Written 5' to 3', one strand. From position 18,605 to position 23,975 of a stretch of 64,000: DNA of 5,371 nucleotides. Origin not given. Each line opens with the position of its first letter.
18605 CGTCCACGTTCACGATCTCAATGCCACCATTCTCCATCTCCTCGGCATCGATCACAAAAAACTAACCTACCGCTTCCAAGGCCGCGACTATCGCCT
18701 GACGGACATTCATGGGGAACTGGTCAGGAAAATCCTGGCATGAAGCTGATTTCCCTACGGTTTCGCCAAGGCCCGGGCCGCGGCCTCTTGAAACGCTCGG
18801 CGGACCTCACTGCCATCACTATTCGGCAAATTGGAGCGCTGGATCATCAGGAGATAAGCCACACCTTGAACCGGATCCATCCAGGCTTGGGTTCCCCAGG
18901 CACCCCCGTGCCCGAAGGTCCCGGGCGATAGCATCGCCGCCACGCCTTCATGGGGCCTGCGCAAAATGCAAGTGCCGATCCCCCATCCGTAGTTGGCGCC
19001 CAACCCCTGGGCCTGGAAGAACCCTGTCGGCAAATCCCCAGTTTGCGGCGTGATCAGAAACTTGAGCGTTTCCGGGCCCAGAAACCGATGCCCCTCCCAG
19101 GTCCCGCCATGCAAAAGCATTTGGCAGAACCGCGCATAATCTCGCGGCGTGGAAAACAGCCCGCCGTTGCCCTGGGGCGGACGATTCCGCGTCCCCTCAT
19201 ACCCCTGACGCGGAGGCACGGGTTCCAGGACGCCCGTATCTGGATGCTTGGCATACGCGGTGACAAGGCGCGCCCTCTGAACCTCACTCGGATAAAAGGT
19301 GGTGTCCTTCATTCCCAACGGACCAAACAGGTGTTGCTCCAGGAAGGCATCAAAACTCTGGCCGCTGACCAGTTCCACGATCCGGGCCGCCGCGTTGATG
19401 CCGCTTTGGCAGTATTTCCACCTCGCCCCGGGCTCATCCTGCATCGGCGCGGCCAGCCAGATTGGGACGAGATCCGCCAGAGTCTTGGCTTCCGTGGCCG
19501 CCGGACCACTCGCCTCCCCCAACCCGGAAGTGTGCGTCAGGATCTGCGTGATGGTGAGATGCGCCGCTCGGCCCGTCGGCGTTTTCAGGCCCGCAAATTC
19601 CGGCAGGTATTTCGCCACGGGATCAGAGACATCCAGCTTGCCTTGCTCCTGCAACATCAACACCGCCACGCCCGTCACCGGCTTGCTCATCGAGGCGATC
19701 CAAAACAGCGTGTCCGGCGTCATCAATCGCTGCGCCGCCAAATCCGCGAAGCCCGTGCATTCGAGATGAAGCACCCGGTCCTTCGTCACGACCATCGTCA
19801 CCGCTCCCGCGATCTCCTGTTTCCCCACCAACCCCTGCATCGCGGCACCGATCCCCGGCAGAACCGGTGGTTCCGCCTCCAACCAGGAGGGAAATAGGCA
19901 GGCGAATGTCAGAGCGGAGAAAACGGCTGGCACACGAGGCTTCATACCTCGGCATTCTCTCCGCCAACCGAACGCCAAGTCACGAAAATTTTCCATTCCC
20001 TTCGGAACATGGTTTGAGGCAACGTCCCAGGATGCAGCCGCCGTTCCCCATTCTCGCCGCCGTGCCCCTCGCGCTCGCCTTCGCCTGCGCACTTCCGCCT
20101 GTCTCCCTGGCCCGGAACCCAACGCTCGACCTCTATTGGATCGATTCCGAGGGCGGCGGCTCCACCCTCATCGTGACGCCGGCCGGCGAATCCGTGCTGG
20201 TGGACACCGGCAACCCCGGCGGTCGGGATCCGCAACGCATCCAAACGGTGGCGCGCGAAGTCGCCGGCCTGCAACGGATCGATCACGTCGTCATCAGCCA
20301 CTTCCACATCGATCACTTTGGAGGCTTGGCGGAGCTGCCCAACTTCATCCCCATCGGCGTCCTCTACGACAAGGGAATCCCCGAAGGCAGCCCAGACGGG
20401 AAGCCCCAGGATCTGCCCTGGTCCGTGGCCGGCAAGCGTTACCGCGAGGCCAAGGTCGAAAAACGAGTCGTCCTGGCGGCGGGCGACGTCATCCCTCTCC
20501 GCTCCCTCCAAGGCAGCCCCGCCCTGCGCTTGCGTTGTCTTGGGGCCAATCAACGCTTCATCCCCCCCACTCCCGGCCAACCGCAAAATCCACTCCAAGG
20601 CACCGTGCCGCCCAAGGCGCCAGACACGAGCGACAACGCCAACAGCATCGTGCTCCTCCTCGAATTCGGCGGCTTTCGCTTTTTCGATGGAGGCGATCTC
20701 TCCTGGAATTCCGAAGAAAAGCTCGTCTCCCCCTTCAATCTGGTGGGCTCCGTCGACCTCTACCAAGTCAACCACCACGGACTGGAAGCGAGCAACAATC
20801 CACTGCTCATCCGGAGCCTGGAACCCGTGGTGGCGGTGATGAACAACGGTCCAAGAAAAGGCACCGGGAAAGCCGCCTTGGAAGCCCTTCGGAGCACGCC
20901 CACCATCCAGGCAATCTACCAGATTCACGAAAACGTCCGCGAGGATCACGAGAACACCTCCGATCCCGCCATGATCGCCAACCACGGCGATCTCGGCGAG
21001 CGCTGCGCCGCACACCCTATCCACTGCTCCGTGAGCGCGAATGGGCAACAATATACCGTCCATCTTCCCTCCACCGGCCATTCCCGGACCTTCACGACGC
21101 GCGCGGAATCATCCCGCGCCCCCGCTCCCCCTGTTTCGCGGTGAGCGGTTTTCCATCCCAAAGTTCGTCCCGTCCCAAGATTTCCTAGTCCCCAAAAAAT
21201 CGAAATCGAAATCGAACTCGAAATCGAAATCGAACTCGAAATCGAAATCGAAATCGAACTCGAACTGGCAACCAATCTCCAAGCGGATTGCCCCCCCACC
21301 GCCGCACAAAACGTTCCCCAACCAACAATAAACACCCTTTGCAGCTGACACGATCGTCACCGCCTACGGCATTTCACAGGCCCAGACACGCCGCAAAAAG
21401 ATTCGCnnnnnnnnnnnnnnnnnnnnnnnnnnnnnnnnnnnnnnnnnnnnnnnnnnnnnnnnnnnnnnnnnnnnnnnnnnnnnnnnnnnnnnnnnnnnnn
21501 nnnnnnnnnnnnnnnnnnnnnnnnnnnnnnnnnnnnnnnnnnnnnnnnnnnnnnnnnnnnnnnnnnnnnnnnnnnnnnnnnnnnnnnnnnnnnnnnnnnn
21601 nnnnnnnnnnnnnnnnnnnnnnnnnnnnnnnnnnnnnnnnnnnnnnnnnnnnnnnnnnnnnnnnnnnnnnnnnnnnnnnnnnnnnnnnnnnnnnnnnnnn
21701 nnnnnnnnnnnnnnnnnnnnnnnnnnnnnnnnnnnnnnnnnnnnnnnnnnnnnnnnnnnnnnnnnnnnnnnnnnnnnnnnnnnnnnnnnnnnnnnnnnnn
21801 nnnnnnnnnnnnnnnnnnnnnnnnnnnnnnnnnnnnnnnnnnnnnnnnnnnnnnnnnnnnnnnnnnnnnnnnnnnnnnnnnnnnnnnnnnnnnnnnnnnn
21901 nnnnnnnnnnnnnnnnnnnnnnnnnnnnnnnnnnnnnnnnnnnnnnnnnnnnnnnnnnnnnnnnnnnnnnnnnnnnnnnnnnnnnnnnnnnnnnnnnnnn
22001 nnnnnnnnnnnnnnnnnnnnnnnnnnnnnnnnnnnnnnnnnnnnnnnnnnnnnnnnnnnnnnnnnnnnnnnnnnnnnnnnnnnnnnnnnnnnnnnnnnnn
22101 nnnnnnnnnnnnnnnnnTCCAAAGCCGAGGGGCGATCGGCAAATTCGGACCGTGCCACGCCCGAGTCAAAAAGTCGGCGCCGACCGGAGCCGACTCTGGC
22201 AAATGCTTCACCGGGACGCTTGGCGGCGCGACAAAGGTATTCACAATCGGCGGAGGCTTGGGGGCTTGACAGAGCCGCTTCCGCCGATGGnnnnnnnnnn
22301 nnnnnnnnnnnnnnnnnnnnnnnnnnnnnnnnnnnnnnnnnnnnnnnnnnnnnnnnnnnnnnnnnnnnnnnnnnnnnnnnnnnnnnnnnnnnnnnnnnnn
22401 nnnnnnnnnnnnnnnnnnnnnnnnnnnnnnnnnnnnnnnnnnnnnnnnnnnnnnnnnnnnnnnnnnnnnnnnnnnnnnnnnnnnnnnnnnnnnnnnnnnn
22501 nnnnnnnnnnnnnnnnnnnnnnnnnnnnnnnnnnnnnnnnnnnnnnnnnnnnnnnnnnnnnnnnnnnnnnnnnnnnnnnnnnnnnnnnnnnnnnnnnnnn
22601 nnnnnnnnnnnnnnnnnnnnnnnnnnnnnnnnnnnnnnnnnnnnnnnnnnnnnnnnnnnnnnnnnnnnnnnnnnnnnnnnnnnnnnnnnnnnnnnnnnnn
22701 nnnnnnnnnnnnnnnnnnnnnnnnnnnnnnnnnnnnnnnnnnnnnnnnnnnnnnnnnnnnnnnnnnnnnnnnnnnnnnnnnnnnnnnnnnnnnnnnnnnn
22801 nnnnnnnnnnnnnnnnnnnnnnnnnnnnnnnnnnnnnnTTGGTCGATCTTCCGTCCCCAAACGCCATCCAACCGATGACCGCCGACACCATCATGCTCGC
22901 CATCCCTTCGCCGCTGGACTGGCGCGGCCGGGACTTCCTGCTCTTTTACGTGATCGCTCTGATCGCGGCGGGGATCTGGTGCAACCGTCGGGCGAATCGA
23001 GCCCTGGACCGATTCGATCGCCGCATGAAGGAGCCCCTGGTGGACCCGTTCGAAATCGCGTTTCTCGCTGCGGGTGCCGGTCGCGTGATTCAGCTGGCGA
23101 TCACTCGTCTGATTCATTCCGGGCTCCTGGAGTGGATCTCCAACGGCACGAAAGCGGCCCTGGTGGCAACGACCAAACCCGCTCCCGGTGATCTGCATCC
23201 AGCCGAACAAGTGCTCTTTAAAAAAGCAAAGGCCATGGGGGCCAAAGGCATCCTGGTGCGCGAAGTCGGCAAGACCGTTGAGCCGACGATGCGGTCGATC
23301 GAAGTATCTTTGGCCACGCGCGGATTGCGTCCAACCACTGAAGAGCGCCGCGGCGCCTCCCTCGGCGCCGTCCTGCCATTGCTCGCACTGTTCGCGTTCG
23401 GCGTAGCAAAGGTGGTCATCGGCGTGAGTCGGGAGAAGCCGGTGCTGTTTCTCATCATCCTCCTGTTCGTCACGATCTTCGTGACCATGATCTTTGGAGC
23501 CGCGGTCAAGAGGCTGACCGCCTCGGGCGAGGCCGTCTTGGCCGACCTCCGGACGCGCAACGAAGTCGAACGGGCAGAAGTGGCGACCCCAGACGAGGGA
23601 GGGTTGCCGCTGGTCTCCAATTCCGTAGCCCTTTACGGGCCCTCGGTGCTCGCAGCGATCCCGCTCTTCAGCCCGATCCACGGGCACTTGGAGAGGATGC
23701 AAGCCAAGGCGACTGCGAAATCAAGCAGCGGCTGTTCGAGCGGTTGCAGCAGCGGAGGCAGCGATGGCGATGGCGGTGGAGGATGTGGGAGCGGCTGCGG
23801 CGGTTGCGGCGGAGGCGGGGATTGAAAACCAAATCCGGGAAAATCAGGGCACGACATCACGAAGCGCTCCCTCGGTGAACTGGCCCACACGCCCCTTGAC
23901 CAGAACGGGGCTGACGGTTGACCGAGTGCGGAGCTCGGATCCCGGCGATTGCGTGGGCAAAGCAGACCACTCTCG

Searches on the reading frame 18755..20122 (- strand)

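Call 42: search_protein_families(library=pfam, proteins=[window:18755-20122:-], max_evalue=0.001)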
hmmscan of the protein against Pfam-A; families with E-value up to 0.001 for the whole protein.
window:18755-20122:- (455 aa): 1 family
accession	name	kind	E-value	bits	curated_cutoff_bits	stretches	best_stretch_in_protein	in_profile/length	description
PF00144.29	Beta-lactamase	-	3.8e-72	243.7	27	1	94-443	4-324/329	Beta-lactamase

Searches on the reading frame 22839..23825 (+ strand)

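Call 42: search_protein_families(library=pfam, proteins=[window:22839-23825:+], max_evalue=0.001)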
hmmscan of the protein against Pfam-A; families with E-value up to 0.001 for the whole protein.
window:22839-23825:+ (328 aa): 1 family
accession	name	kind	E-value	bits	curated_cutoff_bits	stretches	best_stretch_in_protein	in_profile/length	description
PF20990.2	DUF2207_C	-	0.00026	21.2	33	1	82-236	29-202/247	Predicted membrane protein (DUF2207) C-terminal domain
